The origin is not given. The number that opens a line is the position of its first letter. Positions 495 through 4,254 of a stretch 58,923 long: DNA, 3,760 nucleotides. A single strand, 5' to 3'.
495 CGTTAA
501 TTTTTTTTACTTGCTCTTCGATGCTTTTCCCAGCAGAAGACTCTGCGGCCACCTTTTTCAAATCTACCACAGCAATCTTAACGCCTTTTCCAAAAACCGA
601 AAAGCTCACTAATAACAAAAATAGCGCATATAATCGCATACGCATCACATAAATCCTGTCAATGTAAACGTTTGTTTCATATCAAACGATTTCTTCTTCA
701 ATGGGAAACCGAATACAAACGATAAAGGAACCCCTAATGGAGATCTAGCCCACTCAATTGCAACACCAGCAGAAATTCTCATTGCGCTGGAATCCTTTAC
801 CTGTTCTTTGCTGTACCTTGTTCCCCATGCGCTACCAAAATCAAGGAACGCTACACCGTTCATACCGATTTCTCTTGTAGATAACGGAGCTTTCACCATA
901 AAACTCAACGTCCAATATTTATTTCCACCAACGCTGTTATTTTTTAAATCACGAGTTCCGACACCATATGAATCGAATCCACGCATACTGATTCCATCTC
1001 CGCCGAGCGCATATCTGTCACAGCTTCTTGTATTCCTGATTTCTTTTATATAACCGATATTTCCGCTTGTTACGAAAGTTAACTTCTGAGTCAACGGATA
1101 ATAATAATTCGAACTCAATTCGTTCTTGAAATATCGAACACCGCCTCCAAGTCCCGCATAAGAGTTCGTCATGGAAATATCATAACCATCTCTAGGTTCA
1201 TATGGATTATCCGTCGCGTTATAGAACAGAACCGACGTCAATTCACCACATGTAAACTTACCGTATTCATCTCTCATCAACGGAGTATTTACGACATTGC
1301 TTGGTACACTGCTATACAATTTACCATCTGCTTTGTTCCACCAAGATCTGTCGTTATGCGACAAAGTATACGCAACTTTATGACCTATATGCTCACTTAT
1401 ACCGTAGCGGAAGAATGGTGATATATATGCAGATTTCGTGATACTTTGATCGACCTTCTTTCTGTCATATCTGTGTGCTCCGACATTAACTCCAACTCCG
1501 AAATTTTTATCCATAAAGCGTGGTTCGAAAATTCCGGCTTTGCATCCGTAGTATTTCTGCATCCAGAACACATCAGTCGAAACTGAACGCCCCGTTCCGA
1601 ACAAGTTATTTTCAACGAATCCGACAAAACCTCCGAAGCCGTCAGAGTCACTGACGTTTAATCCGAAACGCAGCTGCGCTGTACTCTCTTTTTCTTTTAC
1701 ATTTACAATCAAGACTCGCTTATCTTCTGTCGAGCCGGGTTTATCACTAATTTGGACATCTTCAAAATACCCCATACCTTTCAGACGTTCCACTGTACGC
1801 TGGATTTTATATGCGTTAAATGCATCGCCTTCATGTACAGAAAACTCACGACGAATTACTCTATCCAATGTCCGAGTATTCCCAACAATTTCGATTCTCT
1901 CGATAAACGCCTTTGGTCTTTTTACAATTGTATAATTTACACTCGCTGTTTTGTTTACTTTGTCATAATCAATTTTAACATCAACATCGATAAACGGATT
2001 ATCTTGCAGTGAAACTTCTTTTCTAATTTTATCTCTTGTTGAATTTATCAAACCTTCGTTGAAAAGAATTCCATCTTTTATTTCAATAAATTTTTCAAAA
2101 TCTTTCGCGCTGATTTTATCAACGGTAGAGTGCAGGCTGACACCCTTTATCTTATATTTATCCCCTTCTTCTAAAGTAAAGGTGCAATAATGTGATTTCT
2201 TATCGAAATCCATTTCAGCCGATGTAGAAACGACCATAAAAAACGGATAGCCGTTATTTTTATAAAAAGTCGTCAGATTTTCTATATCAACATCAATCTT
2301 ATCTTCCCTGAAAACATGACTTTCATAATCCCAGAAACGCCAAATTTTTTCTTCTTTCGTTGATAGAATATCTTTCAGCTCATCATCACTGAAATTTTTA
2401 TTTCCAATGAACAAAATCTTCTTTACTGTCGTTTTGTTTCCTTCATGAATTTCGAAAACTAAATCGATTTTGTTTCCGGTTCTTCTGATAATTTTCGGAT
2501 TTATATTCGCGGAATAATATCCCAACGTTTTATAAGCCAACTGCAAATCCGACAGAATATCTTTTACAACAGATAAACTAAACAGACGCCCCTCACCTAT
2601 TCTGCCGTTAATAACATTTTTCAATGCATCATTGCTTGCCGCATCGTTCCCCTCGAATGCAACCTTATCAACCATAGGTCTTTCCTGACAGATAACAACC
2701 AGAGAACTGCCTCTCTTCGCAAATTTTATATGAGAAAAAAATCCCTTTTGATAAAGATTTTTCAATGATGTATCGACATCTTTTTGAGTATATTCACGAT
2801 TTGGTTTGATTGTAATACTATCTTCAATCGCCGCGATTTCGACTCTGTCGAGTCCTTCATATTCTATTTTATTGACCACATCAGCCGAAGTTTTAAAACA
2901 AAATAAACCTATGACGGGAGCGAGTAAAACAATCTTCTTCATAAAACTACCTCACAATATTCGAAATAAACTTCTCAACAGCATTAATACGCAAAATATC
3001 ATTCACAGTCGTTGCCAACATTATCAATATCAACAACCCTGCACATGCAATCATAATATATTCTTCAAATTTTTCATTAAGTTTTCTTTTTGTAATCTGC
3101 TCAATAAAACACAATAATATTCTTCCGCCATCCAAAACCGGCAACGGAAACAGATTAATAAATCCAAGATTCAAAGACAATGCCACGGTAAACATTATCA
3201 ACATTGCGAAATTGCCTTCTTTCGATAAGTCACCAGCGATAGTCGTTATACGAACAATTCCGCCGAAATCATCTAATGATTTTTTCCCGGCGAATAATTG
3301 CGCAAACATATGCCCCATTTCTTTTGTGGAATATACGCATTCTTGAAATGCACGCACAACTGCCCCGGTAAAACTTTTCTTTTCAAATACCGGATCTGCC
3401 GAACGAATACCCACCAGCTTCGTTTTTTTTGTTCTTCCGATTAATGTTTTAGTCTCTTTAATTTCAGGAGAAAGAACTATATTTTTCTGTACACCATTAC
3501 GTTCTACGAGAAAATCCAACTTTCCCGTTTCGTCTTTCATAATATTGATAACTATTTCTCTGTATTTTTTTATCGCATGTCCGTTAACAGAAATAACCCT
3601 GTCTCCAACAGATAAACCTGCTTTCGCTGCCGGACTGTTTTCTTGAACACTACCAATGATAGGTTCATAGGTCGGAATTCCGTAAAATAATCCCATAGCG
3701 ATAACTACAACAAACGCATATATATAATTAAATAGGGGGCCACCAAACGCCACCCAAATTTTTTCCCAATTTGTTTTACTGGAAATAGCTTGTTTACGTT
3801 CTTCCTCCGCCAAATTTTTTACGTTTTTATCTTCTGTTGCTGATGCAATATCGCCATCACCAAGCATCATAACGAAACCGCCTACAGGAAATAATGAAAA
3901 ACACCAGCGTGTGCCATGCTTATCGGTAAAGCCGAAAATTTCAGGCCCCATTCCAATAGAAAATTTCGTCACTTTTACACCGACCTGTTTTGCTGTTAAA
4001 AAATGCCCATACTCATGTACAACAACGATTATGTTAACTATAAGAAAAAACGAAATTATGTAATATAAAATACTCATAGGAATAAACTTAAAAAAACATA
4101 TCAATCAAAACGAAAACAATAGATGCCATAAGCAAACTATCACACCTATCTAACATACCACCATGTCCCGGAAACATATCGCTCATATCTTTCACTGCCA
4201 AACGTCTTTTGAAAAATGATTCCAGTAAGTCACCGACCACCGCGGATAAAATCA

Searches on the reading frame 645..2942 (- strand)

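Call 26: search_protein_families(library=pfam, proteins=[window:645-2942:-], max_evalue=0.00001)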
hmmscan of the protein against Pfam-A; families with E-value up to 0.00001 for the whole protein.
window:645-2942:- (765 aa): 2 families
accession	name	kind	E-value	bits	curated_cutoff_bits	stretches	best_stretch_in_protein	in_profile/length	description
PF07244.20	POTRA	-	3.6e-49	165.8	21.3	3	347-418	3-79/79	Surface antigen variable number repeat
PF01103.29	Omp85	-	8.2e-43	147.6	24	1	446-761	1-319/325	Omp85 superfamily domain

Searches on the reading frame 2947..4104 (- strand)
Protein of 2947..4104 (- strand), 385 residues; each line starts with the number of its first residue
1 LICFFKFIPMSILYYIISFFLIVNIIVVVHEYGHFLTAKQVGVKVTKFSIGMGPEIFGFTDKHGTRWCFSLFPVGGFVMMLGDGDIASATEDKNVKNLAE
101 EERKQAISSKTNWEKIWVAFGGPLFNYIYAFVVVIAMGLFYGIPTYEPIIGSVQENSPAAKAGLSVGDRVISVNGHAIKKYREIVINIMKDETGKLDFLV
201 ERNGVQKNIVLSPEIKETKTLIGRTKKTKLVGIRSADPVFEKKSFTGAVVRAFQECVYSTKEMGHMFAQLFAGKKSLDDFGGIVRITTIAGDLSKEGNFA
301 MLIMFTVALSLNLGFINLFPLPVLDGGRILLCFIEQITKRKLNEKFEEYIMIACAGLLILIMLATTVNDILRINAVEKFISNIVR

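Call 26: search_protein_families(library=pfam, proteins=[window:2947-4104:-], max_evalue=0.00001)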
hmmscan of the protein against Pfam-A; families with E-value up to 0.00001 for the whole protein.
window:2947-4104:- (385 aa): 4 families
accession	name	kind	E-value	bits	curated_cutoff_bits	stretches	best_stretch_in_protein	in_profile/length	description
PF02163.28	Peptidase_M50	-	3.8e-56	190.3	27.2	1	19-360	2-220/221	Peptidase family M50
PF17820.7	PDZ_6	-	6.3e-10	39.1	27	1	149-182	1-34/54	PDZ domain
PF13180.12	PDZ_2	-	2.5e-09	37.7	27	1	147-209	13-76/80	PDZ domain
PF00595.29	PDZ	-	5.4e-08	33.5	23.2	1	148-200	27-80/81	PDZ domain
